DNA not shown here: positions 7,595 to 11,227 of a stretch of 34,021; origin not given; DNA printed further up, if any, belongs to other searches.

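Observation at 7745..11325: A cobalamin riboswitch sits directly in front of a 1110-aa BNR/Asp-box beta-propeller surface protein, a candidate cell-surface corrinoid-capture or B12-responsive envelope protein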

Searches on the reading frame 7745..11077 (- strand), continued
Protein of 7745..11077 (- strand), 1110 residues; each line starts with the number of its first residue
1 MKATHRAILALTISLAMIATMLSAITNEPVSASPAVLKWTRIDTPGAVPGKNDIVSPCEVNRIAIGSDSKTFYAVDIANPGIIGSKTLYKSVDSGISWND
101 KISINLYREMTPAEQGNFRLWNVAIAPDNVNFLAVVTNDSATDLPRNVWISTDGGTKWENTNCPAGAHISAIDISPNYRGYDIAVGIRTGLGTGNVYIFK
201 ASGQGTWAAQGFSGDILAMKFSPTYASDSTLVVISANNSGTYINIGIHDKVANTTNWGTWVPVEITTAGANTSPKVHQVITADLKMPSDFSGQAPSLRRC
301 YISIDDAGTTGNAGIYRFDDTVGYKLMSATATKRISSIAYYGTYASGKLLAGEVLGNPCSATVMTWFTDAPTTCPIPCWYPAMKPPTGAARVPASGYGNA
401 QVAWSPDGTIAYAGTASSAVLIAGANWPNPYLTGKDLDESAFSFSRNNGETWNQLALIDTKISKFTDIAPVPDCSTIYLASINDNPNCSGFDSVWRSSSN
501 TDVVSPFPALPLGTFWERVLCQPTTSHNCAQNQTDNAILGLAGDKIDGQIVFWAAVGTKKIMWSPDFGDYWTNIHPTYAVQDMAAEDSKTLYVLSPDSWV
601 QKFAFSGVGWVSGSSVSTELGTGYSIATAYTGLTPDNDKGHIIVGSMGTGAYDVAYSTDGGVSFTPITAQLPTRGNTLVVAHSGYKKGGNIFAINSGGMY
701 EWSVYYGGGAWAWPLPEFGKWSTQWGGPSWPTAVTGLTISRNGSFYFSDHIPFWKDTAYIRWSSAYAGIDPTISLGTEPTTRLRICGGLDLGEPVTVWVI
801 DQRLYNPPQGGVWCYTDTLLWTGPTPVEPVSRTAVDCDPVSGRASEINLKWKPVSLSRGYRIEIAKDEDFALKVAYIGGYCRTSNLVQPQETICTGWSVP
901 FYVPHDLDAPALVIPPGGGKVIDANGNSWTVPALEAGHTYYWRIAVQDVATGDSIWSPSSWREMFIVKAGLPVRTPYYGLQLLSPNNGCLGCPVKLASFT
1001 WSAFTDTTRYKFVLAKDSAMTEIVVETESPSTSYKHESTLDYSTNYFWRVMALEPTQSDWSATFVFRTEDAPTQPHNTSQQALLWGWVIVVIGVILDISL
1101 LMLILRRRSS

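Call 49: predict_structure(alignment_id=A2)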
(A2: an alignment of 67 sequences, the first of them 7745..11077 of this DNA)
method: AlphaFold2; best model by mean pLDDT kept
length: 1110 residues; sequences in the alignment: 67
mean_pLDDT: 88.7   pTM: 0.80
mean pLDDT of the five models: 88.7, 88.1, 86.5, 86.4, 86.3
residues with pLDDT >= 90: 766; 70-90: 241; 50-70: 59; < 50: 44
segments of 3 or more residues with pLDDT < 50: 25-30, 882-897, 972-978, 1074-1083
pLDDT, mean of each block of 10 residues (from residue 1): 62 76 48 81 93 94 96 95 90 96 97 95 97 97 96 96 93 95 96 95 82 96 96 97 96 92 94 95 97 94 96 96 95 95 96 92 95 88 93 75 96 95 94 92 96 96 95 97 73 94 91 95 76 85 95 95 95 94 97 98 94 96 97 94 96 96 96 95 93 96 90 71 90 94 93 87 91 92 93 92 93 94 89 76 79 89 91 83 38 50 90 87 89 86 92 88 85 51 84 83 86 91 93 91 92 86 88 50 59 82 69
secondary structure, 60 per line:
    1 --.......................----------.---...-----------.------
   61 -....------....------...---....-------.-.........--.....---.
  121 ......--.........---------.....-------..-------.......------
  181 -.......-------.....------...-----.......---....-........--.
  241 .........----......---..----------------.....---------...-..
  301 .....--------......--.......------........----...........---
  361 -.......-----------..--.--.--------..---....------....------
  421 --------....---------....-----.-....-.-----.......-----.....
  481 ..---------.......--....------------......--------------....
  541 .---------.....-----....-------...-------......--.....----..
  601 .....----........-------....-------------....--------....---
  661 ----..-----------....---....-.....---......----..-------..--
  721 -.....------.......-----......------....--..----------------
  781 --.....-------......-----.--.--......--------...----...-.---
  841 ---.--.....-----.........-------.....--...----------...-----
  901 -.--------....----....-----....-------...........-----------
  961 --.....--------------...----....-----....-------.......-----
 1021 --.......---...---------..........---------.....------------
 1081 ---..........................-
elements in order (helices of 4 or more, strands of 3 or more residues): H3-25 E40-42 E62-65 E72-75 E88-91 H101-109 H112-116 E120-126 E129-137 E147-151 E168-174 E182-188 E196-200 E207-209 E215-221 H225-228 E230-237 E240-249 E254-256 E281-285 E299-305 E314-319 E322-328 E335-342 E347-357 E362-368 E401-404 E411-414 H429-432 E442-445 E453-456 E464-470 E476-482 E492-498 H501-504 E517-522 E537-541 E551-555 E561-564 E572-574 E582-587 E590-594 E599-605 E610-617 E625-628 E642-645 E654-657 E678-681 H685-688 E690-694 E698-703 E722-726 E733-739 E745-750 E757-760 E783-787 E795-800 E812-817 E826-828 E833-835 E847-851 E857-865 E873-877 E880-882 E893-895 E911-914 E919-922 E928-931 E939-949 E963-967 E982-984 E989-992 E998-1001 E1009-1015 E1023-1029 E1033-1035 E1045-1054 E1064-1068 H1084-1109

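Call 51: fold_search(model_id=the predicted structure, library=pdb)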
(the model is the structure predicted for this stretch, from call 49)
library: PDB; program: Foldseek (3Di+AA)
matches with E <= 10: 1967; with E <= 0.001: 757
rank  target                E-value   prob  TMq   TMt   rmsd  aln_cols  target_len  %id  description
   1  6p2o_A                9.4e-17  1.00  0.24  0.35  20.4       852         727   15  Crystal structure of Streptomyces rapamycinicus GH74 in complex with xyloglucan fragments XLLG and XXXG (released 2019-07-31)
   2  5fkt_A                1.0e-16  1.00  0.24  0.34  18.8       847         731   13  Unraveling the first step of xyloglucan degradation by the soil saprophyte Cellvibrio japonicus through the functional (released 2015-11-04)
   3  5jwz_A                3.5e-16  1.00  0.24  0.35  17.5       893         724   13  Structure of a Putative Xyloglucanase from the Cellulolytic Bacteria Streptomyces sp. SirexAA-E (released 2016-06-01)
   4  5fkt_B                3.7e-16  1.00  0.24  0.35  18.9       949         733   13  Unraveling the first step of xyloglucan degradation by the soil saprophyte Cellvibrio japonicus through the functional (released 2015-11-04)
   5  8iyj_e                4.8e-16  1.00  0.22  0.38  14.9       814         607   12  Cryo-EM structure of the 48-nm repeat doublet microtubule from mouse sperm (released 2023-07-05)
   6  5jwz_B                2.2e-15  1.00  0.24  0.35  17.0       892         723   14  Structure of a Putative Xyloglucanase from the Cellulolytic Bacteria Streptomyces sp. SirexAA-E (released 2016-06-01)
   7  9bfu_A                2.7e-15  1.00  0.16  0.12  27.8      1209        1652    9  Cryo-EM structure of Sevenless extracellular domain (composite map of the dimer, pH 4.6) (released 2025-01-29)
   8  8ajm_A                2.9e-15  1.00  0.22  0.22  33.2      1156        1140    9  Structure of human DDB1-DCAF12 in complex with the C-terminus of CCT5 (released 2022-11-09)
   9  6p2m_A                3.3e-15  1.00  0.25  0.38  16.4       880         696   14  Crystal structure of the Caldicellulosiruptor lactoaceticus GH74 (ClGH74a) enzyme in complex with LLG xyloglucan (released 2019-07-31)
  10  6zx9_A                1.5e-14  1.00  0.21  0.21  32.9      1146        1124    9  Crystal structure of SIV Vpr,fused to T4 lysozyme, isolated from moustached monkey, bound to human DDB1 and human DCAF (released 2021-07-21)
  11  6zue_A                1.8e-14  1.00  0.21  0.21  34.1      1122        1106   10  Crystal structure of human DDB1 bound to human DCAF1 (amino acid residues 1046-1396) (released 2021-07-28)
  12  9i3v_B                2.9e-14  1.00  0.17  0.06  29.0      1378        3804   10  Cryo-EM structure of the human LRP2 ectodomain (released 2026-02-04)
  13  9cpc_1S               3.0e-14  1.00  0.22  0.36  15.0       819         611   13  Atomic model of porcine brain ventricles cilia doublet microtubule (48-nm periodicity) (released 2024-10-23)
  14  8cvp_A                6.5e-14  1.00  0.20  0.20  33.7      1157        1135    8  Cereblon-DDB1 in the Apo form (released 2022-07-20)
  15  9e2g_2B               6.8e-14  1.00  0.22  0.37  15.1       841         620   12  Cryo-EM structure of 48 nm repeat of microtubule doublet from T. brucei flagellum (released 2025-03-12)
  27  8ojh_A                4.3e-13  1.00  0.21  0.21  32.4      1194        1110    9  Crystal structure of human CRBN-DDB1 in complex with compound 4 (released 2023-07-19)
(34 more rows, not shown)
